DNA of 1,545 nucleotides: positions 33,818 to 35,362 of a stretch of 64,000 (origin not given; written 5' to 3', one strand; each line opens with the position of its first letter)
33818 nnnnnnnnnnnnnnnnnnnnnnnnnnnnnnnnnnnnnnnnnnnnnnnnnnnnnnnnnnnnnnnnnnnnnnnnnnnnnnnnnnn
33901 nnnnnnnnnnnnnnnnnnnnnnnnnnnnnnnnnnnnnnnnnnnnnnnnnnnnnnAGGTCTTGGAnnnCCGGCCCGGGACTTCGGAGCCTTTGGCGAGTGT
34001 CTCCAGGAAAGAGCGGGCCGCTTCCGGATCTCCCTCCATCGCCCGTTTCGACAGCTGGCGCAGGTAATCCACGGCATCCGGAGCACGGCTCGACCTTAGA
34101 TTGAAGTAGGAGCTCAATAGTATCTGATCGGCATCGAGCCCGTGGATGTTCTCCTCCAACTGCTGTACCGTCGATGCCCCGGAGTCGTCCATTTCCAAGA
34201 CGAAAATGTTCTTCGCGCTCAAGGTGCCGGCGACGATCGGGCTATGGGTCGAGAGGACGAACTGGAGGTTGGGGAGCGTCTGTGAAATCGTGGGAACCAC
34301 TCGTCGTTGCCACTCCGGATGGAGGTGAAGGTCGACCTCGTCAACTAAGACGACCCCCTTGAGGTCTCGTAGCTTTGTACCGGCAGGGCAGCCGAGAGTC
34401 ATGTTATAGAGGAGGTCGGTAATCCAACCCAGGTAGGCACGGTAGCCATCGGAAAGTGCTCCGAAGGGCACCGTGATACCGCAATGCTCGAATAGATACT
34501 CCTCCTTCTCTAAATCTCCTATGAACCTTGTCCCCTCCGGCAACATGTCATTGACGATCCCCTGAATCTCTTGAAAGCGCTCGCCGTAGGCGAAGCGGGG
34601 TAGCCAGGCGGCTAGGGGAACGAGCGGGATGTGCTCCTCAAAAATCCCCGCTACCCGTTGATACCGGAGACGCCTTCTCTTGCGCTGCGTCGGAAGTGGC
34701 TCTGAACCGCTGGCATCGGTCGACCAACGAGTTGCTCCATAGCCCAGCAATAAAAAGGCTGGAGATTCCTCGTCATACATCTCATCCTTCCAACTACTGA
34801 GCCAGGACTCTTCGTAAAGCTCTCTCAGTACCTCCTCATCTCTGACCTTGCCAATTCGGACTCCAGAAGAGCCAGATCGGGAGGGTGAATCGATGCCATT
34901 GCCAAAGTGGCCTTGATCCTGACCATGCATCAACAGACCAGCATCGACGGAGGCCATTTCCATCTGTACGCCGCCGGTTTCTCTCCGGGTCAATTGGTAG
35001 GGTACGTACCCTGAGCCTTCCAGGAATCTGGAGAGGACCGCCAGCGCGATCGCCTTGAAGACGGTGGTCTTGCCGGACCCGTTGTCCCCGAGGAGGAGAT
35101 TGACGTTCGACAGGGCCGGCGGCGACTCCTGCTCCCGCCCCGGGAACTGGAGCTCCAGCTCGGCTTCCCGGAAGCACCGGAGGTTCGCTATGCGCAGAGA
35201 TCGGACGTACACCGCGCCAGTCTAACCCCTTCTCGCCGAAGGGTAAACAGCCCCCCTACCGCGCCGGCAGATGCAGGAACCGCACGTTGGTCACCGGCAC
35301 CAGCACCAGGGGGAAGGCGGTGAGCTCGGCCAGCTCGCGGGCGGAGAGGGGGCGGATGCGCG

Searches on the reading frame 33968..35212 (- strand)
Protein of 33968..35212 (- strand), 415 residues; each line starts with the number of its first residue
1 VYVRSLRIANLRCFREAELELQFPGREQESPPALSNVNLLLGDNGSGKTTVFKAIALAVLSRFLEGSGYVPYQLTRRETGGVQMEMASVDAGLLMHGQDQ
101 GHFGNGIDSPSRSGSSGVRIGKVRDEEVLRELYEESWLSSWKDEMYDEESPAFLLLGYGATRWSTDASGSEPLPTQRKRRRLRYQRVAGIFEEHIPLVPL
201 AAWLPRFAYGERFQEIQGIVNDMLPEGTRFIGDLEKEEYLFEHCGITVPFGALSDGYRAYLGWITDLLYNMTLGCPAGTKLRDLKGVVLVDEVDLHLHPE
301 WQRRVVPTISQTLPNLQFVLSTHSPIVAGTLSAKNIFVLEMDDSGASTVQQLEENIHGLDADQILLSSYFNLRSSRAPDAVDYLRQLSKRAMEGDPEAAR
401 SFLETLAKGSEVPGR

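Call 74: search_protein_families(library=pfam, proteins=[window:33968-35212:-], max_evalue=0.001)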
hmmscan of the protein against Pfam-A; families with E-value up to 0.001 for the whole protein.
window:33968-35212:- (415 aa): 5 families
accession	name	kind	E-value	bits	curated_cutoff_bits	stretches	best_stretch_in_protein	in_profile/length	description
PF13304.12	AAA_21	-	9.1e-23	82.2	27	1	37-326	1-301/304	AAA domain, putative AbiEii toxin, Type IV TA system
PF13175.12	AAA_15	-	1.8e-14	54.6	32.1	2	1-56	1-44/374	AAA ATPase domain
PF13476.12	AAA_23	-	1.7e-09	39.1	27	1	5-59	1-43/201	AAA domain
PF02463.25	SMC_N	-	2.1e-06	27.8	40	0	32-56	21-45/220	RecF/RecN/SMC N terminal domain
PF25199.1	nSTAND_NTPase5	-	0.00098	19.4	34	0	8-60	19-66/145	Novel STAND NTPase 5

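Call 76: search_protein_families(library=padloc, proteins=[window:33968-35212:-], max_evalue=0.001)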
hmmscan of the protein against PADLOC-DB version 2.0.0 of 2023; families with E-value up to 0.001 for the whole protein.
window:33968-35212:- (415 aa): 130 families (the best 25 are shown)
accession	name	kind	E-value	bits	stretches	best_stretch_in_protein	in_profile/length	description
PDLC00301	PtuA1|PtuA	-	4e-146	485.4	1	1-411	1-408/429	AAA ATPase domain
PDLC00295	PtuA1|PtuA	-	5.1e-57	191.9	1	1-380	1-386/451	AAA ATPase domain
PDLC00292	PtuA1|PtuA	-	2.4e-51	173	1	2-380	308-634/726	AAA ATPase domain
PDLC00304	PtuA1|PtuA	-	3.1e-48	163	1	1-388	10-391/444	AAA ATPase domain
PDLC00271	PtuA1|PtuA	-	2.1e-47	160.6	2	215-408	209-395/421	AAA ATPase domain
PDLC00269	PtuA1|PtuA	-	4.2e-47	159.4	1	1-389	1-404/446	AAA ATPase domain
PDLC00278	PtuA1|PtuA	-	6.7e-44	148.9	2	213-408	211-409/436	AAA ATPase domain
PDLC02913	ATPase_I-A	-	4.2e-41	139.6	2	216-407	294-483/508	-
PDLC00298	PtuA1|PtuA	-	3.2e-40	136.5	2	229-402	224-392/423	AAA ATPase domain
PDLC00288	PtuA1|PtuA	-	7e-40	135.3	2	142-395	419-660/733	AAA ATPase domain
PDLC00277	PtuA1|PtuA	-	3.5e-39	133.2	1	2-408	2-400/423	AAA ATPase domain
PDLC00299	PtuA1|PtuA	-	6.2e-39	132.3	2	237-369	330-462/535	AAA ATPase domain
PDLC00310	PtuA1|PtuA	-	1.3e-36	124.7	2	247-366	251-372/443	AAA ATPase domain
PDLC00267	PtuA1|PtuA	-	1.8e-34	117.6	2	250-357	251-358/438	AAA ATPase domain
PDLC00284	PtuA1|PtuA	-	7.6e-34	115.4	1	253-393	360-501/545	AAA ATPase domain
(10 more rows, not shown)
